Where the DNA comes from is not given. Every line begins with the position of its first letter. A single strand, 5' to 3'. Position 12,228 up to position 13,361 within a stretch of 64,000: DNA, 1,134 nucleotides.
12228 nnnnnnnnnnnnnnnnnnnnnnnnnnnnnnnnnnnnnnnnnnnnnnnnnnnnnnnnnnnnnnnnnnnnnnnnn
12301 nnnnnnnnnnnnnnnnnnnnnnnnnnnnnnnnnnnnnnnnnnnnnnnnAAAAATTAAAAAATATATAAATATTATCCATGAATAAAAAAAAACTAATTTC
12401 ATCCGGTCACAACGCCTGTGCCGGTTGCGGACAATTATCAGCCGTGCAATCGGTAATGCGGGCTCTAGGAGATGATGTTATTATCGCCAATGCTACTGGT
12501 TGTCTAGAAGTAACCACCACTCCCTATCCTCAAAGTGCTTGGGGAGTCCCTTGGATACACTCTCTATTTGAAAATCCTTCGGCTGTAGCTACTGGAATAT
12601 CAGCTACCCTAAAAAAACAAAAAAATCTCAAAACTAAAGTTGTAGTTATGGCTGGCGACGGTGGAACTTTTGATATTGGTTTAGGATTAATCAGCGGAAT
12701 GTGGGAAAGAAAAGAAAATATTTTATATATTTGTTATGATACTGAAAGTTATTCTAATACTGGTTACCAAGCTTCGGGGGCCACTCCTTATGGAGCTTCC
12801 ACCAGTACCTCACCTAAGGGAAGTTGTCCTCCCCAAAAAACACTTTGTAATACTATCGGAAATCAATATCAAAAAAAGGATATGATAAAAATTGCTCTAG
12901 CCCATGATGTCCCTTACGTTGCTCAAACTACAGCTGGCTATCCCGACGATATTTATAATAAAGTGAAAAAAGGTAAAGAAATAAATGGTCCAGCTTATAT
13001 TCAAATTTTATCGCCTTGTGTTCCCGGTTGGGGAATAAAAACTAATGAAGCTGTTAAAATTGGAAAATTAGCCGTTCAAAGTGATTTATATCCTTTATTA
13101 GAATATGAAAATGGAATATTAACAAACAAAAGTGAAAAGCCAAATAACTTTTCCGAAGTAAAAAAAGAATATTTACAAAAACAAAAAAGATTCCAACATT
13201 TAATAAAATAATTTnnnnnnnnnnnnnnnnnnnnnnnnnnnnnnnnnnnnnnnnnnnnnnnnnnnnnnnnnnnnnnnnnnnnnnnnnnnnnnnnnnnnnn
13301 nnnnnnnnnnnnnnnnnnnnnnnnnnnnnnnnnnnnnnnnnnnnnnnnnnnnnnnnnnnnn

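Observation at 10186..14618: POR alpha and beta genes interleaved with two paralogous Cys-rich T4SS-pilin-like genes, one fused to an M15 peptidase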

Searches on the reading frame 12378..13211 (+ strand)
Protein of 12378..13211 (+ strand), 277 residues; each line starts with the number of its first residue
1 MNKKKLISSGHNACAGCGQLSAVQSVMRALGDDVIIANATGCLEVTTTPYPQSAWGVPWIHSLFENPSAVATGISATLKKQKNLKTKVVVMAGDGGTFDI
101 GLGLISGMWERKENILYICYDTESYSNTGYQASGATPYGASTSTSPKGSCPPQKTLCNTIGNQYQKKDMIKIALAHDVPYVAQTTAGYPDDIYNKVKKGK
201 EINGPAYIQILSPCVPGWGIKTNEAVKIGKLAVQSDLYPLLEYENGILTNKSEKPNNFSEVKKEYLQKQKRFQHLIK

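Call 3: search_protein_families(library=pfam, proteins=[window:12378-13211:+], max_evalue=0.1)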
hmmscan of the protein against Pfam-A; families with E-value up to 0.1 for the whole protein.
window:12378-13211:+ (277 aa): 1 family
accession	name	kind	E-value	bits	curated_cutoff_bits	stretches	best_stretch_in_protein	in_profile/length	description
PF02775.26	TPP_enzyme_C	-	6.9e-17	62.1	21.9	1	40-210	2-151/151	Thiamine pyrophosphate enzyme, C-terminal TPP binding domain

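Call 4: search_protein_families(library=ncbifam, proteins=[window:12378-13211:+], max_evalue=0.1)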
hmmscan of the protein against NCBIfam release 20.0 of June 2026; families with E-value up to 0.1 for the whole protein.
window:12378-13211:+ (277 aa): 13 families
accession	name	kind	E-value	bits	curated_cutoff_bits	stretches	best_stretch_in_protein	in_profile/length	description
NF008819.1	PRK11865.1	equivalog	3.7e-99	331.8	405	1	2-275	9-277/300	pyruvate synthase subunit PorB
NF008818.0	PRK11864.1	subfamily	6.4e-80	268.5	405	1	2-275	9-273/300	3-methyl-2-oxobutanoate dehydrogenase subunit beta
NF045792.1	OxalOxredbeta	equivalog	4.8e-69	232.7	590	1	4-275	14-284/311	oxalate oxidoreductase subunit beta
NF045766.1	PhenlGlyoxDHPadI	equivalog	1.1e-47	162.8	700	1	3-275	148-414/443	NADH-dependent phenylglyoxylate dehydrogenase subunit beta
TIGR02176.1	pyruv_ox_red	equivalog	2.6e-26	91.8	911.35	2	85-275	953-1136/1167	pyruvate:ferredoxin (flavodoxin) oxidoreductase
TIGR02177.1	PorB_KorB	subfamily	3.9e-17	62.6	261.9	1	13-225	3-198/286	2-oxoacid:acceptor oxidoreductase, beta subunit, pyruvate/2-ketoisovalerate family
NF008820.0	PRK11866.1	equivalog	2.5e-16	59.9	402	1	13-215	17-202/287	2-oxoacid ferredoxin oxidoreductase subunit beta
NF041171.1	Oxoac_fdxbeta_Archa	equivalog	4.7e-14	52.4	423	1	13-244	5-221/296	2-oxoacid:ferredoxin oxidoreductase subunit beta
NF007207.0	PRK09628.1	equivalog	3.4e-09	36.7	364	1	14-223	19-211/277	2-oxoglutarate ferredoxin oxidoreductase subunit beta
NF008821.0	PRK11869.1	equivalog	6.4e-08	31.8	438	1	13-216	16-202/286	2-oxoacid ferredoxin oxidoreductase subunit beta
TIGR03846.1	sulfopy_beta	equivalog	0.00031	20.7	221.5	1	67-135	47-110/182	sulfopyruvate decarboxylase subunit beta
TIGR03336.1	IOR_alpha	equivalog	0.0004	18.8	650.9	1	5-149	350-485/595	indolepyruvate ferredoxin oxidoreductase subunit alpha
TIGR03297.1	Ppyr-DeCO2ase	equivalog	0.017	14.2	312.5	1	68-134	226-287/360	phosphonopyruvate decarboxylase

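Call 70: find_homologous_proteins(query=window:12378-13211:+, max_evalue=1e-20)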
Query window:12378-13211:+ (277 aa): 5547 proteins with E <= 1e-20 among 6045 candidates; the best 120 are listed.
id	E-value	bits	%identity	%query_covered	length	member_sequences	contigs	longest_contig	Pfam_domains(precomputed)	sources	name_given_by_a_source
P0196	1.6e-185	633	100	100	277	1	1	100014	PF02775.27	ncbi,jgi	ncbi:MAG: thiamine pyrophosphate-dependent enzyme [Patescibacteria group bacterium]|jgi:pyruvate fer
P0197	1.2e-157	541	84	99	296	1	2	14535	PF02775.27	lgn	-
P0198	1.4e-157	541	84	100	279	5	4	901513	PF02775.27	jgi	jgi:pyruvate ferredoxin oxidoreductase beta subunit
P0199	2.0e-157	540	85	99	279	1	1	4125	PF02775.27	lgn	-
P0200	4.9e-157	539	85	98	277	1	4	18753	PF02775.27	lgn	-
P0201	3.5e-156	536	85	99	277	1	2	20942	PF02775.27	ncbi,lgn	-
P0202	8.1e-152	522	83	100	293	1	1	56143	PF02775.27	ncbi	-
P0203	4.8e-151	519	83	100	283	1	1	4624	PF02775.27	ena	-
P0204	1.0e-150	518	83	100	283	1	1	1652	PF02775.27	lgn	-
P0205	1.3e-148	511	80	99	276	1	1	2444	PF02775.27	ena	-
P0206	6.3e-148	509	81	98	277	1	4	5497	PF02775.27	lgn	-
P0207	7.6e-147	506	81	100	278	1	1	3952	PF02775.27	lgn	-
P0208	8.4e-147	506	81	100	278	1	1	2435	PF02775.27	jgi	-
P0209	8.5e-147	506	81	100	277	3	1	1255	PF02775.27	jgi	-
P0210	1.2e-146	505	81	100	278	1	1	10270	PF02775.27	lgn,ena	-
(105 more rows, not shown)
